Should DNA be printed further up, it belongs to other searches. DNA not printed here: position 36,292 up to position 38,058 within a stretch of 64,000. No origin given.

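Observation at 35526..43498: Three translationally coupled TolC-like paralogues plus a fourth, with no pump partners: possible heteromeric outer-membrane channel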

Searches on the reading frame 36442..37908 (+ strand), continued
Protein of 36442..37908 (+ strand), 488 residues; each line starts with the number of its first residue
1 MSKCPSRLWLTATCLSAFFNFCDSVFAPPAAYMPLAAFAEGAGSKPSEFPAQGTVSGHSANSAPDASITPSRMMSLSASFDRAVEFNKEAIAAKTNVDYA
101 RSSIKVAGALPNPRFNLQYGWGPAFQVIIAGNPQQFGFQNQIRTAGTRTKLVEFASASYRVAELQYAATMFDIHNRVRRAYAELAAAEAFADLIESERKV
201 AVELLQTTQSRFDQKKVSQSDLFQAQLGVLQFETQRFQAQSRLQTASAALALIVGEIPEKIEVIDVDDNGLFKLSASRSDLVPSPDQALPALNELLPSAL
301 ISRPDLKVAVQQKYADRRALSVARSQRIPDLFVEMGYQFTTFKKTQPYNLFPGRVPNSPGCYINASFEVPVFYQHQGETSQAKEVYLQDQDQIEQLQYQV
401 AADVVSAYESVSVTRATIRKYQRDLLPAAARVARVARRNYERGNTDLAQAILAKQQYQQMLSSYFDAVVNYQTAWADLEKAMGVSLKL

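Call 18: find_encoding_contigs(protein=P0048, flank=10000, max_places=1)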
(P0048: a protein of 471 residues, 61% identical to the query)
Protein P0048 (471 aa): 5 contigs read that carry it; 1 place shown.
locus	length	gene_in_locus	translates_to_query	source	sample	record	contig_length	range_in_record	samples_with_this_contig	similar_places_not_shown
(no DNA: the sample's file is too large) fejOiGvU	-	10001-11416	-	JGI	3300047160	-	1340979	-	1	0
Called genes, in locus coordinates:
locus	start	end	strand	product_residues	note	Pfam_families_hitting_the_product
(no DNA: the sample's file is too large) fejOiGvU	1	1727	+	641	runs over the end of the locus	PF07642:BBP2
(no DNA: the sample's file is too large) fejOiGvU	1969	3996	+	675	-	PF08448:PAS_4, PF00989:PAS, PF08448:PAS_4, PF13426:PAS_9, PF08447:PAS_3, PF00512:HisKA, PF02518:HATPase_c, PF00072:Response_reg, +2 more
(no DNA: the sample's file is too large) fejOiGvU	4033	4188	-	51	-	-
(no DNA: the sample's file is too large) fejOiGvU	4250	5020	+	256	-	PF06803:DUF1232 (weak)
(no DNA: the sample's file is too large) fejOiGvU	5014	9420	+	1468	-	PF00873:ACR_tran, PF03176:MMPL (weak), PF25973:BSH_CzcB, PF25893:HH_CzcB, PF25954:Beta-barrel_RND_2, PF25975:CzcB_C, PF25989:YknX_C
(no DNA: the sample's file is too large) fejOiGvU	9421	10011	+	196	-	-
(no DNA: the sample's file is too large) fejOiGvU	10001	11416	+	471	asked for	PF02321:OEP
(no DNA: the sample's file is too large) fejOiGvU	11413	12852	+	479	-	PF02321:OEP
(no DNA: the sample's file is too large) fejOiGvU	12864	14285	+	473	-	PF02321:OEP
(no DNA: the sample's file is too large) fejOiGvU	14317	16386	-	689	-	PF07992:Pyr_redox_2, PF13454:NAD_binding_9 (faint), PF00070:Pyr_redox (weak), PF22366:NDH2_C, PF00027:cNMP_binding, PF00571:CBS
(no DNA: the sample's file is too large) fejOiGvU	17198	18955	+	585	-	PF07719:TPR_2 (faint)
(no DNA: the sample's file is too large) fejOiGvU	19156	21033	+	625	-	PF13520:AA_permease_2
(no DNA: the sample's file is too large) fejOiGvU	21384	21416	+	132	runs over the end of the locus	PF00571:CBS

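Call 19: find_encoding_contigs(protein=P0039, flank=10000, max_places=1)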
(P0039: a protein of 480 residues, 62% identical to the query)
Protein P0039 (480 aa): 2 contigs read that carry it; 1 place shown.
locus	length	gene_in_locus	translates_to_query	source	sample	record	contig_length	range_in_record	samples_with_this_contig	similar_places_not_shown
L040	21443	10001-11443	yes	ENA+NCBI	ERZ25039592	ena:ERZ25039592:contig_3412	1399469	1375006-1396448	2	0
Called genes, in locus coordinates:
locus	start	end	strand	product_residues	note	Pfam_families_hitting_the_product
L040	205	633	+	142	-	PF13291:ACT_4 (faint), PF22629:ACT_AHAS_ss (faint), PF01842:ACT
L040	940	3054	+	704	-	PF19335:HMBD (weak), PF00122:E1-E2_ATPase, PF00702:Hydrolase, PF08282:Hydrolase_3 (faint)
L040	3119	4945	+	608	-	-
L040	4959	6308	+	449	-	PF00873:ACR_tran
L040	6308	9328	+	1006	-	PF00873:ACR_tran, PF25973:BSH_CzcB, PF25893:HH_CzcB, PF25954:Beta-barrel_RND_2, PF25967:RND-MFP_C, PF25975:CzcB_C, PF25989:YknX_C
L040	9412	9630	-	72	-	-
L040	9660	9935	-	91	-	-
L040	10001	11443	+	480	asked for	PF02321:OEP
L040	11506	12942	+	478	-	PF02321:OEP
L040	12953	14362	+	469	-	PF02321:OEP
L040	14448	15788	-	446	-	PF25917:BSH_RND (faint), PF25973:BSH_CzcB, PF25893:HH_CzcB, PF25944:Beta-barrel_RND, PF25954:Beta-barrel_RND_2, PF25967:RND-MFP_C, PF25975:CzcB_C, PF25989:YknX_C, +3 more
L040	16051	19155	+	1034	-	PF00873:ACR_tran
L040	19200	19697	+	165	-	PF08327:AHSA1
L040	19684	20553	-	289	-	-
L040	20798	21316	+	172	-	PF00107:ADH_zinc_N (weak), PF13602:ADH_zinc_N_2 (weak)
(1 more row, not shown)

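Call 27: search_solved_structures(query=window:36442-37908:+, max_evalue=0.001, show_alignments=1)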
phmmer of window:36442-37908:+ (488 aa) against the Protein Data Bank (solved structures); distinct sequences matched with E-value up to 0.001: 3.
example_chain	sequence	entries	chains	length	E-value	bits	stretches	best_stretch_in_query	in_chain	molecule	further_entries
1wp1_A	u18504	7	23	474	0.00014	24.4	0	290-474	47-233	Outer membrane protein oprM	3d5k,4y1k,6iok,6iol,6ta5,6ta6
7akz_A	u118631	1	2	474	0.00032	23.2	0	290-474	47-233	Outer membrane protein OprM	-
6zre_A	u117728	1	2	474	0.00046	22.7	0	290-474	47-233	Outer membrane protein OprM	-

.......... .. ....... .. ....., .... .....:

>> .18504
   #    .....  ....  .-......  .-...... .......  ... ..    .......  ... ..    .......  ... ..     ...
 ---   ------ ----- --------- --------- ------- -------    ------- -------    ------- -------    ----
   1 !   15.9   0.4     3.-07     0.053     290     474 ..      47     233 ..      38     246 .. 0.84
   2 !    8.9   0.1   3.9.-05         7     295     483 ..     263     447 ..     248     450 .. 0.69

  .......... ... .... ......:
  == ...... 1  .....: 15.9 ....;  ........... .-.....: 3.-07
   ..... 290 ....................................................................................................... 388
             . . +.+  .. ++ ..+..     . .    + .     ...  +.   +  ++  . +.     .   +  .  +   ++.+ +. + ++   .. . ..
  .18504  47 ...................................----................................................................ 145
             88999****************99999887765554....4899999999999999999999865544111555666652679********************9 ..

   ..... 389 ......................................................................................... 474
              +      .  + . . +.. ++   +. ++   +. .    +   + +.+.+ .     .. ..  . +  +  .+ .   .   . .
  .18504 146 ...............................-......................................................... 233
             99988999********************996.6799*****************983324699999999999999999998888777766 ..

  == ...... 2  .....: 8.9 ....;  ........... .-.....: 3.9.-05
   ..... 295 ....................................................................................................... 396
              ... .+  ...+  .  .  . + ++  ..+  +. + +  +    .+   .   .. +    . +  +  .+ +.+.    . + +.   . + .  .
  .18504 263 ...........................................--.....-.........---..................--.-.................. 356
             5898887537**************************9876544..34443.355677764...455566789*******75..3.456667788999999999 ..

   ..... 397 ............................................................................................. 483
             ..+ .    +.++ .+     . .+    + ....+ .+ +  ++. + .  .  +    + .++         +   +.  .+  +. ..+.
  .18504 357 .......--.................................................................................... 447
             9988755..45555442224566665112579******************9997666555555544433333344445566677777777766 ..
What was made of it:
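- Tried and rejected: A sequence search of A against the PDB gave only weak OprM hits (E = 1e-4, call 27).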

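Call 28: search_protein_families(library=ncbifam, proteins=[L039:4938-8045:+, L039:8042-9331:+, L008:4693-9135:+, L039:9334-9954:+, L039:14409-15125:+, L039:1986-2783:-], max_evalue=0.0001)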
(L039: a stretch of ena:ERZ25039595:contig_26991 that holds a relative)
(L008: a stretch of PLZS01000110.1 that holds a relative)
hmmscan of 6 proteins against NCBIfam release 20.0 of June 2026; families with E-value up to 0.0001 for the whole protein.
L039:4938-8045:+ (1035 aa): 11 families
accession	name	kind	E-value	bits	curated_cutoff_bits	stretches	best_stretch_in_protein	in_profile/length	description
TIGR00914.1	2A0601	subfamily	7.8e-296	984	701.45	1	11-1027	7-1036/1051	CusA/CzcA family heavy metal efflux RND transporter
NF033617.1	RND_permease_2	subfamily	4.2e-155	518.2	1250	1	13-1027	4-1008/1009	multidrug efflux RND transporter permease subunit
NF000282.2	RND_permease_1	subfamily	1.2e-122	410.8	1250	1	18-1027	10-1028/1029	multidrug efflux RND transporter permease subunit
TIGR00915.1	2A0602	subfamily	4.6e-108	362.5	940.35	1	20-1028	13-1030/1050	efflux RND transporter permease subunit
NF007905.0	PRK10614.1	equivalog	1.7e-98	330.6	1774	1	11-1027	5-1009/1025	multidrug efflux RND transporter permease subunit MdtC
NF007798.0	PRK10503.1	equivalog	2.9e-98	329.8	1584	1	19-1028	22-1024/1040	MdtB/MuxB family multidrug efflux RND transporter permease subunit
NF007133.0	PRK09579.1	equivalog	5e-81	272.6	1763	1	11-1029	5-1005/1017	multidrug efflux RND transporter permease subunit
NF007842.1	PRK10555.1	equivalog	7.4e-75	252.5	1854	1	21-1027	13-1027/1036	multidrug efflux RND transporter permease AcrD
NF007131.0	PRK09577.1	equivalog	3.5e-73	246.8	1768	1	21-1026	14-1022/1045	multidrug efflux RND transporter permease subunit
NF011706.2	PRK15127.1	equivalog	7.5e-64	216.1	2150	1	20-1026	12-1029/1049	multidrug efflux RND transporter permease subunit AcrB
NF000037.1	RND_perm_OqxB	exception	2.5e-60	204.4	2200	1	18-1025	13-1033/1050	multidrug efflux RND transporter permease subunit OqxB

L039:8042-9331:+ (429 aa): 18 families
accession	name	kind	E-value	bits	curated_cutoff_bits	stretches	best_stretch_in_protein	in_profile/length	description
TIGR00999.1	8a0102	subfamily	6.3e-48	163.2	319.3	1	118-415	1-269/271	CzcB/NccB family metal efflux transporter periplasmic adaptor subunit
TIGR01730.1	RND_mfp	subfamily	1.8e-44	152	94.9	1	73-416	2-313/322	efflux RND transporter periplasmic adaptor subunit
NF045680.1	DiMtlExpIhpB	equivalog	1.9e-31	109.3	450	1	241-413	140-311/326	divalent metal ion exporter adaptor subunit IhpB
NF007303.0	PRK09783.1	subfamily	1e-24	86.7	390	1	212-412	188-388/414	copper/silver efflux system membrane fusion protein CusB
NF008606.0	PRK11578.1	equivalog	1.4e-21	77.1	342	1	71-411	35-363/371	macrolide transporter subunit MacA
TIGR02971.1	heterocyst_DevB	subfamily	5.1e-16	59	129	2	86-202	1-124/327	ABC exporter membrane fusion protein, DevB family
NF002939.0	PRK03598.1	equivalog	5.1e-16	58.7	393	1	145-324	109-290/332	secretion protein HlyD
TIGR00998.1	8a0101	subfamily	4e-14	52.3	390.8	1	144-321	107-288/334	EmrA/EmrK family multidrug efflux transporter periplasmic adaptor subunit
NF007132.1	PRK09578.1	equivalog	6.5e-11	41.6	512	1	310-422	260-374/396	MexX/AxyX family multidrug efflux RND transporter periplasmic adaptor subunit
NF033138.2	RND-peri-MexC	equivalog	1.1e-10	41.3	625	1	317-419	262-366/375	MexC family multidrug efflux RND transporter periplasmic adaptor subunit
NF007785.0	PRK10476.1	equivalog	1.5e-09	37.1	376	1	145-318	115-288/347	multidrug transporter subunit MdtN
NF008589.1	PRK11556.1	equivalog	6.9e-08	31.8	391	1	206-414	166-377/392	MdtA/MuxA family multidrug efflux RND transporter periplasmic adaptor subunit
NF007362.0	PRK09859.1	equivalog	1.6e-07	30.8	738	0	316-413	261-360/385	multidrug transporter subunit MdtE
NF000272.2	OqxA_adapt_sub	exception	5.4e-07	28.9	835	1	306-416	259-370/391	multidrug efflux RND transporter periplasmic adaptor subunit OqxA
NF045904.1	RND-peri-MexE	equivalog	3e-06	26.4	714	1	297-413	240-357/390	multidrug efflux RND transporter periplasmic adaptor subunit MexE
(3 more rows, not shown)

L008:4693-9135:+ (1480 aa): 25 families
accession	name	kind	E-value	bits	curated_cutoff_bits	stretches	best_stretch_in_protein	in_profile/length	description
TIGR00914.1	2A0601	subfamily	3.7e-281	935.5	701.45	1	19-1045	5-1045/1051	CusA/CzcA family heavy metal efflux RND transporter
NF033617.1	RND_permease_2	subfamily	1.6e-150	503.1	1250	1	21-1036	2-1008/1009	multidrug efflux RND transporter permease subunit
NF000282.2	RND_permease_1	subfamily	1.5e-119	400.5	1250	1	22-1036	3-1028/1029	multidrug efflux RND transporter permease subunit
TIGR00915.1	2A0602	subfamily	5.3e-105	352.4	940.35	1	22-1041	4-1034/1050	efflux RND transporter permease subunit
NF007905.0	PRK10614.1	equivalog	1.1e-93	314.7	1774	1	21-1044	5-1017/1025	multidrug efflux RND transporter permease subunit MdtC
NF007798.0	PRK10503.1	equivalog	5.3e-93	312.3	1584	1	21-1046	14-1033/1040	MdtB/MuxB family multidrug efflux RND transporter permease subunit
NF007133.0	PRK09579.1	equivalog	6.1e-82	275.7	1763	1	21-1043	5-1010/1017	multidrug efflux RND transporter permease subunit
NF007842.1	PRK10555.1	equivalog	3.7e-77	260.1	1854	1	22-1038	4-1029/1036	multidrug efflux RND transporter permease AcrD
NF007131.0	PRK09577.1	equivalog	9.6e-72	242.1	1768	1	22-1042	4-1028/1045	multidrug efflux RND transporter permease subunit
NF000037.1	RND_perm_OqxB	exception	6.8e-67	226.1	2200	2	22-509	6-500/1050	multidrug efflux RND transporter permease subunit OqxB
NF011706.2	PRK15127.1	equivalog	1.7e-61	208.3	2150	1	25-1041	7-1035/1049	multidrug efflux RND transporter permease subunit AcrB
TIGR00999.1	8a0102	subfamily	4e-44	150.7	319.3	1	1171-1467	1-268/271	CzcB/NccB family metal efflux transporter periplasmic adaptor subunit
TIGR01730.1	RND_mfp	subfamily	3.8e-43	147.7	94.9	2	1264-1468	113-312/322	efflux RND transporter periplasmic adaptor subunit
NF045680.1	DiMtlExpIhpB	equivalog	1.2e-26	93.5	450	1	1293-1466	139-311/326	divalent metal ion exporter adaptor subunit IhpB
NF007303.0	PRK09783.1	subfamily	1.4e-21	76.4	390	1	1267-1465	190-388/414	copper/silver efflux system membrane fusion protein CusB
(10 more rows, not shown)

L039:9334-9954:+ (206 aa): 0 families

L039:14409-15125:+ (238 aa): 0 families

L039:1986-2783:- (265 aa): 0 families
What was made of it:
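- On CzcCBA-type HME-RND tripartite efflux system: The adaptor is fused to the RND in L008 (call 28).
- Pump type: the RND passes the CusA/CzcA family cut-off, 984 bits against 701 (call 28).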

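Call 38: predict_structure(alignment_id=A3)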
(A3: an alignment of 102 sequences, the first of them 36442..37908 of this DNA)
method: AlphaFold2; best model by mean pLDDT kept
length: 488 residues; sequences in the alignment: 102
mean_pLDDT: 87.6   pTM: 0.76
mean pLDDT of the five models: 87.6, 86.4, 85.1, 84.3, 83.7
residues with pLDDT >= 90: 344; 70-90: 80; 50-70: 26; < 50: 38
segments of 3 or more residues with pLDDT < 50: 1-4, 30-62
pLDDT, mean of each block of 10 residues (from residue 1): 59 85 65 44 45 44 58 89 97 98 96 92 88 91 94 98 98 95 91 92 96 97 96 95 95 94 75 63 90 96 97 98 93 94 87 87 89 83 98 98 98 96 96 97 96 94 93 95 89
secondary structure, 60 per line:
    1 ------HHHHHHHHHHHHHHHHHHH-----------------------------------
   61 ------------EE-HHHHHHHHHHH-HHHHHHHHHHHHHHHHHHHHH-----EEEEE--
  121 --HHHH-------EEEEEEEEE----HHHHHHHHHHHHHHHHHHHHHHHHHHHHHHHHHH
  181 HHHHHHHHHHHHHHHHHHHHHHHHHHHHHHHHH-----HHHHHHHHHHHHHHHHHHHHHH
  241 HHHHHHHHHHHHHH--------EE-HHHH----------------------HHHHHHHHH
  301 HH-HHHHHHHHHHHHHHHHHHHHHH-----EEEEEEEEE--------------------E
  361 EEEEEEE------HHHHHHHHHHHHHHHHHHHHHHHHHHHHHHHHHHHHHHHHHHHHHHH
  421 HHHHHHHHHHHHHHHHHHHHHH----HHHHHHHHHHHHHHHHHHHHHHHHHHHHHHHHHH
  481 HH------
elements in order: H7-25 H76-86 H88-108 E114-118 H123-126 E134-142 H147-213 H219-254 H266-269 H292-302 H304-325 E331-339 E360-367 H374-442 H447-482
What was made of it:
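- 36442..37908 (+): OMF-A, the position-1 TolC/OEP paralogue (488 aa). AF2 pLDDT 87.6 with full TolC topology (call 38).
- On OEP / TolC outer-membrane factor family (Pfam PF02321): AF2 model of A: strands 114-118, 134-142, 331-339 and 360-367; long helices 147-213 and 374-442; pLDDT 87.6 (call 38).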

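Call 41: fold_search(model_id=the predicted structure, library=pdb)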
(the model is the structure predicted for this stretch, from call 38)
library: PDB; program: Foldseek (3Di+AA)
matches with E <= 10: 203; with E <= 0.001: 44
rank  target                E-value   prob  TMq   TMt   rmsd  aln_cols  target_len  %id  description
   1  9a2x_MODEL_1_A        3.4e-16  1.00  0.68  0.67   8.9       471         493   15  Model of E. coli TolC by in-cell photo-crosslinking MS and deep learning (released 2023-02-24)
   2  2wmz_A                1.0e-15  1.00  0.65  0.73   4.8       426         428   17  Structure of a mutated TolC (released 2011-01-26)
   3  5azp_B                3.8e-15  1.00  0.62  0.67  16.0       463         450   16  Crystal structure of a membrane protein from Pseudomonas aeruginosa (released 2016-06-08)
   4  5bun_C                6.8e-15  1.00  0.64  0.72   4.7       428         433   16  Crystal structure of an antigenic outer membrane protein ST50 from Salmonella Typhi (released 2015-12-23)
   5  5iuy_A                6.8e-15  1.00  0.62  0.67  16.0       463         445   16  Structural insights of the outer-membrane channel OprN (released 2016-07-06)
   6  1ek9_A                7.4e-15  1.00  0.65  0.73   4.9       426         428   16  2.1A X-RAY STRUCTURE OF TOLC: AN INTEGRAL OUTER MEMBRANE PROTEIN AND EFFLUX PUMP COMPONENT FROM ESCHERICHIA COLI (released 2000-06-28)
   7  9v52_C1               8.9e-15  1.00  0.64  0.72   5.2       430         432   16  Structure of TolC and YbjP closed state complex (released 2025-11-05)
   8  9tg4_A                1.3e-14  1.00  0.63  0.70   5.5       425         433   16  Structure of the YbjP lipoprotein bound to the AcrABZ-TolC efflux pump (released 2026-04-08)
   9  5azo                  1.4e-14  1.00  0.62  0.67   6.5       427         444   17  Crystal structure of a membrane protein from Pseudomonas aeruginosa (released 2016-06-08)
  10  5bun_B                1.4e-14  1.00  0.64  0.72   5.0       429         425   15  Crystal structure of an antigenic outer membrane protein ST50 from Salmonella Typhi (released 2015-12-23)
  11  5bun_A                1.7e-14  1.00  0.65  0.72   4.8       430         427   15  Crystal structure of an antigenic outer membrane protein ST50 from Salmonella Typhi (released 2015-12-23)
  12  7ng9_A                1.7e-14  1.00  0.65  0.74   4.6       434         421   15  Trimeric efflux pump Klebsiella TolC (released 2021-06-30)
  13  7ng8_A                1.8e-14  1.00  0.64  0.73   4.9       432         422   15  Trimeric efflux pump Klebsiella TolC in complex with KlebC (released 2021-06-30)
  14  5iuy_C                1.9e-14  1.00  0.61  0.66  16.1       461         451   16  Structural insights of the outer-membrane channel OprN (released 2016-07-06)
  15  3d5k_A                2.8e-14  1.00  0.63  0.68   6.2       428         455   17  Crystal structure of the OprM channel in a non-symmetrical space group (released 2009-06-02)
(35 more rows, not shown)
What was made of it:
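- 36442..37908 (+): Foldseek matches TolC, OprN, OprM, CusC and SilC at TM 0.65-0.73 (call 41).
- On OEP / TolC outer-membrane factor family (Pfam PF02321): Foldseek against TolC, OprM and CusC gives probability 1.00 and TM 0.65-0.73 (call 41).
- Closest known: CzcCBA / CusC. Same: The OMFs have the OEP fold, and CusC and SilC are among the fold matches (call 41).
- Closest known: TolC-YbjP complex. Same: Solved structures appear in the fold-search list (9v52, 9tg4; call 41).
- The AF2 model of A has pLDDT 87.6 and matches TolC, OprM and CusC by fold (calls 38, 41).
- Tried and rejected: The fold search was needed to place the protein (call 41).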
